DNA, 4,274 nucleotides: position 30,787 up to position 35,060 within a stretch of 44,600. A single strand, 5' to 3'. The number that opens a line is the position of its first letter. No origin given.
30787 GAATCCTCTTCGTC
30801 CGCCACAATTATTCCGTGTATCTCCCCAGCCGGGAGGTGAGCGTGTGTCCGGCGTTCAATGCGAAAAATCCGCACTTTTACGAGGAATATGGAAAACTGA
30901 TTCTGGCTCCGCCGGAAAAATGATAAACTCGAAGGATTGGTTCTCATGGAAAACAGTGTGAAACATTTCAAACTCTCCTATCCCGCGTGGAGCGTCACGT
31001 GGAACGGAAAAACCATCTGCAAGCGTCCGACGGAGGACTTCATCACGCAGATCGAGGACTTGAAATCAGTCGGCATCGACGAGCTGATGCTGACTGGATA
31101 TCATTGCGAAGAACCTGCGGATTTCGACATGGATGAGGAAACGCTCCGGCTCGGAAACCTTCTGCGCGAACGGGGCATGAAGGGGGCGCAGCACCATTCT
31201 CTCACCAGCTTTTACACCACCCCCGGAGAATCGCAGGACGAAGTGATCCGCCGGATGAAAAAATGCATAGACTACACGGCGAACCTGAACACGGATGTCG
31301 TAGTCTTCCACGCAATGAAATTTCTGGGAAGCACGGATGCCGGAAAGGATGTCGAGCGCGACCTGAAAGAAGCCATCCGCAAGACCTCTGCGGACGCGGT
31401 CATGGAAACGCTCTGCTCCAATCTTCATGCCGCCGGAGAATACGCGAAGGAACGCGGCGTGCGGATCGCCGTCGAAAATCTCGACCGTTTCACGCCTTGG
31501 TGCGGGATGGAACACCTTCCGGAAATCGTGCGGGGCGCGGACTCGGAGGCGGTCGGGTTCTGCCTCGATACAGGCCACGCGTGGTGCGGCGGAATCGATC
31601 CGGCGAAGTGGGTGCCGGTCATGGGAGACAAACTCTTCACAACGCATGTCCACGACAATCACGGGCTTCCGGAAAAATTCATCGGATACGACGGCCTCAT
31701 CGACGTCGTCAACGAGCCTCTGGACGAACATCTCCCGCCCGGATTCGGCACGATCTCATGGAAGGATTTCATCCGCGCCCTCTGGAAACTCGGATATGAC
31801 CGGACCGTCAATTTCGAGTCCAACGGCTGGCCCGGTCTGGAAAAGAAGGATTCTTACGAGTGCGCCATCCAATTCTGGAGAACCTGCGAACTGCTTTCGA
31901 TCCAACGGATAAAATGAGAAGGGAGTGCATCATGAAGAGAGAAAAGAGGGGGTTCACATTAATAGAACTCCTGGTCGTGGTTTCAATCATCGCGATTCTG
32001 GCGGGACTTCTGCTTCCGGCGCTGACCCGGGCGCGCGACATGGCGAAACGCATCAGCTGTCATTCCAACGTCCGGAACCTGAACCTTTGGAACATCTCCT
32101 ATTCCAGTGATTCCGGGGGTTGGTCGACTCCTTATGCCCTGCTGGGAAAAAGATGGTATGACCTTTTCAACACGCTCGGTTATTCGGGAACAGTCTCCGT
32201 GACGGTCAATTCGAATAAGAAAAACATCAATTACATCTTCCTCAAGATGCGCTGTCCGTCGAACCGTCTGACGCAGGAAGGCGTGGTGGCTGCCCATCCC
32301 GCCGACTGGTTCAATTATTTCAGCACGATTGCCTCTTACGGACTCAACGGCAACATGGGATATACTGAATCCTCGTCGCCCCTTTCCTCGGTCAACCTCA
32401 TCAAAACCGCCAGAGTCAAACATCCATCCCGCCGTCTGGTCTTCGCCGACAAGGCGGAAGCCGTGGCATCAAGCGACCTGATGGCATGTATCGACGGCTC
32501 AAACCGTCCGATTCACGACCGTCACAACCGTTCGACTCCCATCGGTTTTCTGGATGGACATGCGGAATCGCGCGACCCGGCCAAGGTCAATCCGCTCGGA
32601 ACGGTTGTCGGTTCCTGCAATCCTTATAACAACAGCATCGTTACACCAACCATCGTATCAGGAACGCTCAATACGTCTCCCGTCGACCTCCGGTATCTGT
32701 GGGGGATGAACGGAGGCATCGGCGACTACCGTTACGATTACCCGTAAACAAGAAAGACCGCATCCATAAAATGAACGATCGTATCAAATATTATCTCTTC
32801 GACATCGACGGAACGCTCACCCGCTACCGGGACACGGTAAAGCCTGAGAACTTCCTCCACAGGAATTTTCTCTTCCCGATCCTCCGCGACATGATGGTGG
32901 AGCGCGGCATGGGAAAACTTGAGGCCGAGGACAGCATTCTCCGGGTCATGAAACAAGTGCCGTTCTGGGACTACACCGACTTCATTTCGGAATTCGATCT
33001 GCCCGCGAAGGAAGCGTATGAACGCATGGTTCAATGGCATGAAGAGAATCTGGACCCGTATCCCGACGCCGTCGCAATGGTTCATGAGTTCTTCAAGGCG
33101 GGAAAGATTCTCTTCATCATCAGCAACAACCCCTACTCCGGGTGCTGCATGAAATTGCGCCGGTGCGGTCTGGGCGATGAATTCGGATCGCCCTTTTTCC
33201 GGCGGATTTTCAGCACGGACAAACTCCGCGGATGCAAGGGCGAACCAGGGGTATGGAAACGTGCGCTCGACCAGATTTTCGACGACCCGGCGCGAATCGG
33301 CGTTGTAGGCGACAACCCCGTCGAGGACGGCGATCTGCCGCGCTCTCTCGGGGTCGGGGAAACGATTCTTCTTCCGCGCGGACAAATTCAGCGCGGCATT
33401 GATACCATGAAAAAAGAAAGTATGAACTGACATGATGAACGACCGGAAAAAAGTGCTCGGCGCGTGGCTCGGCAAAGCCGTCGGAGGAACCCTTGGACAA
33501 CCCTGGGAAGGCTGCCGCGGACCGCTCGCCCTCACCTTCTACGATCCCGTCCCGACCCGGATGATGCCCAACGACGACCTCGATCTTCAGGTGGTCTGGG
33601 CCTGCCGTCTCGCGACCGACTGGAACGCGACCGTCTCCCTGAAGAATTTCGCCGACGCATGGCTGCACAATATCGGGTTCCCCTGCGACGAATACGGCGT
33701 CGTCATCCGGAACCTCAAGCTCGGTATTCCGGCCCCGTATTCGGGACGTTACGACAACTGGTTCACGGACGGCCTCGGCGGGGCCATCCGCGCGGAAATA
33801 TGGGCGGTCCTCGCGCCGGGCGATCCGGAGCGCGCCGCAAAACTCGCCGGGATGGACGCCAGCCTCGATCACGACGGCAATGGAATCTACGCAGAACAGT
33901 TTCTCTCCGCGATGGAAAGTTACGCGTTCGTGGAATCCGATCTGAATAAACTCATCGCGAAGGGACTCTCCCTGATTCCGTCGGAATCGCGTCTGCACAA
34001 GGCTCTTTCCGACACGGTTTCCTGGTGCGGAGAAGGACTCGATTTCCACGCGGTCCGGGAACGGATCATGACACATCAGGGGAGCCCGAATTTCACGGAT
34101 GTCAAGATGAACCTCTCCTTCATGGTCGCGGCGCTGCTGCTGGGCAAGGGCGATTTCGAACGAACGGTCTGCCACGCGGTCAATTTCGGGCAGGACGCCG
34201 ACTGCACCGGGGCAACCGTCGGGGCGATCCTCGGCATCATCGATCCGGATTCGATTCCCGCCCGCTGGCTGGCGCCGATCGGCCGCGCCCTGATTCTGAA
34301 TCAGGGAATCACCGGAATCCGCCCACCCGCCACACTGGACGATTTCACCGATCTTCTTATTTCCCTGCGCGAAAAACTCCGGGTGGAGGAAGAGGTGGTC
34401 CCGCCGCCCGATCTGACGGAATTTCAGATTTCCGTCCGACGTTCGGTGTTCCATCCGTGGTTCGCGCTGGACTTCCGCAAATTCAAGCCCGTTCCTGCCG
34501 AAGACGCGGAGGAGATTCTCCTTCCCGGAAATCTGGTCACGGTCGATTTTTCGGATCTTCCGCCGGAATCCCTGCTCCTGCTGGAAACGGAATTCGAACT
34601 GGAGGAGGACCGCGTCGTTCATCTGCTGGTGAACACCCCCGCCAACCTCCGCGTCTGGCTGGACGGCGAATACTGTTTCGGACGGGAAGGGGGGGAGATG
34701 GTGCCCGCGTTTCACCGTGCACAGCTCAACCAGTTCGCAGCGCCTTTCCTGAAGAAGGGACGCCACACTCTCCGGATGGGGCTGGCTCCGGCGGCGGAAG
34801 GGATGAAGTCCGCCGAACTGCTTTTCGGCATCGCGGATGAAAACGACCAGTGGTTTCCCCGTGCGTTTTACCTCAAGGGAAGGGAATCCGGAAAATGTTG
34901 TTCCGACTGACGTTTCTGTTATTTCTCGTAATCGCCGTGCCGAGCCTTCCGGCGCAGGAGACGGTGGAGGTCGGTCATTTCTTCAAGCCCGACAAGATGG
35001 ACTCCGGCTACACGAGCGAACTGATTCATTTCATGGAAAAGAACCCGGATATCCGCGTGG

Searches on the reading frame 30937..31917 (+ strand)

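Call 6: search_protein_families(library=pfam, proteins=[window:30937-31917:+], max_evalue=0.01)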
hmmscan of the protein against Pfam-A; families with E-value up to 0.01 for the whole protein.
window:30937-31917:+ (326 aa): 1 family
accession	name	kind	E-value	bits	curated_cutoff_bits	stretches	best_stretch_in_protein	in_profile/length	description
PF01261.30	AP_endonuc_2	-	1.4e-36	126.9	31.1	1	40-316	2-248/249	Xylose isomerase-like TIM barrel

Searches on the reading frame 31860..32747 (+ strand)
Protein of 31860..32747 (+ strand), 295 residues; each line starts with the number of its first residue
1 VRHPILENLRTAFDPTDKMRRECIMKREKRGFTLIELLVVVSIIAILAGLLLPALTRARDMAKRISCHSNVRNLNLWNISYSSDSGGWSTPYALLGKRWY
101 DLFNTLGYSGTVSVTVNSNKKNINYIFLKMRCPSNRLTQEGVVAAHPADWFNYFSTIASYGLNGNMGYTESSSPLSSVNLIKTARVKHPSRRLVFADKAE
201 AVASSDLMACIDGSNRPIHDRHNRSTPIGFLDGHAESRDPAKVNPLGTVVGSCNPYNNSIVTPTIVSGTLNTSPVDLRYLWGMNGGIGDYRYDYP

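Call 62: search_protein_families(library=pfam, proteins=[window:31860-32747:+], max_evalue=0.001)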
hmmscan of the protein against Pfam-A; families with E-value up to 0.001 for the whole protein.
window:31860-32747:+ (295 aa): 1 family
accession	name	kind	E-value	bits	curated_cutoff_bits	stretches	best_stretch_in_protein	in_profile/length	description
PF07963.17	N_methyl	-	1.1e-08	34.7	21.2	1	27-52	2-27/27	Prokaryotic N-terminal methylation motif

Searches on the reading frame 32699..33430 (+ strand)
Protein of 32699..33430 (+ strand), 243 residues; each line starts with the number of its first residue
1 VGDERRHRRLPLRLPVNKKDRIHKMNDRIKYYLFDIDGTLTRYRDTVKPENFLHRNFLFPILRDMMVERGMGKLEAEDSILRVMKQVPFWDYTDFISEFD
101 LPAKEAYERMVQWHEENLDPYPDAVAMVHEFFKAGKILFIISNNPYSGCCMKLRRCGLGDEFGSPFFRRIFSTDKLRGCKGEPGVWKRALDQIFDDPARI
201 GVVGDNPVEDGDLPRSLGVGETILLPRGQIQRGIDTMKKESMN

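Call 62: search_protein_families(library=pfam, proteins=[window:32699-33430:+], max_evalue=0.001)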
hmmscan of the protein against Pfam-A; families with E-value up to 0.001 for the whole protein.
window:32699-33430:+ (243 aa): 3 families
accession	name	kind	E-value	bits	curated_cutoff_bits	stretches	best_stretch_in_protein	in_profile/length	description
PF00702.32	Hydrolase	-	9.7e-11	42.9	26.4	1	29-208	1-182/191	haloacid dehalogenase-like hydrolase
PF13419.12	HAD_2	-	1.5e-06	28.9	23.8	1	33-207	2-162/178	Haloacid dehalogenase-like hydrolase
PF12710.13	HAD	-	2.3e-05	25.4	27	1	33-161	2-131/189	haloacid dehalogenase-like hydrolase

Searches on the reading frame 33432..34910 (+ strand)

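Call 62: search_protein_families(library=pfam, proteins=[window:33432-34910:+], max_evalue=0.001)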
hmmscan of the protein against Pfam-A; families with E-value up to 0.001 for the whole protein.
window:33432-34910:+ (492 aa): 1 family
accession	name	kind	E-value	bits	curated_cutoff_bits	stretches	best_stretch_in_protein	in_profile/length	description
PF03747.19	ADP_ribosyl_GH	-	9.7e-42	144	26.2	1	10-277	1-286/287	ADP-ribosylglycohydrolase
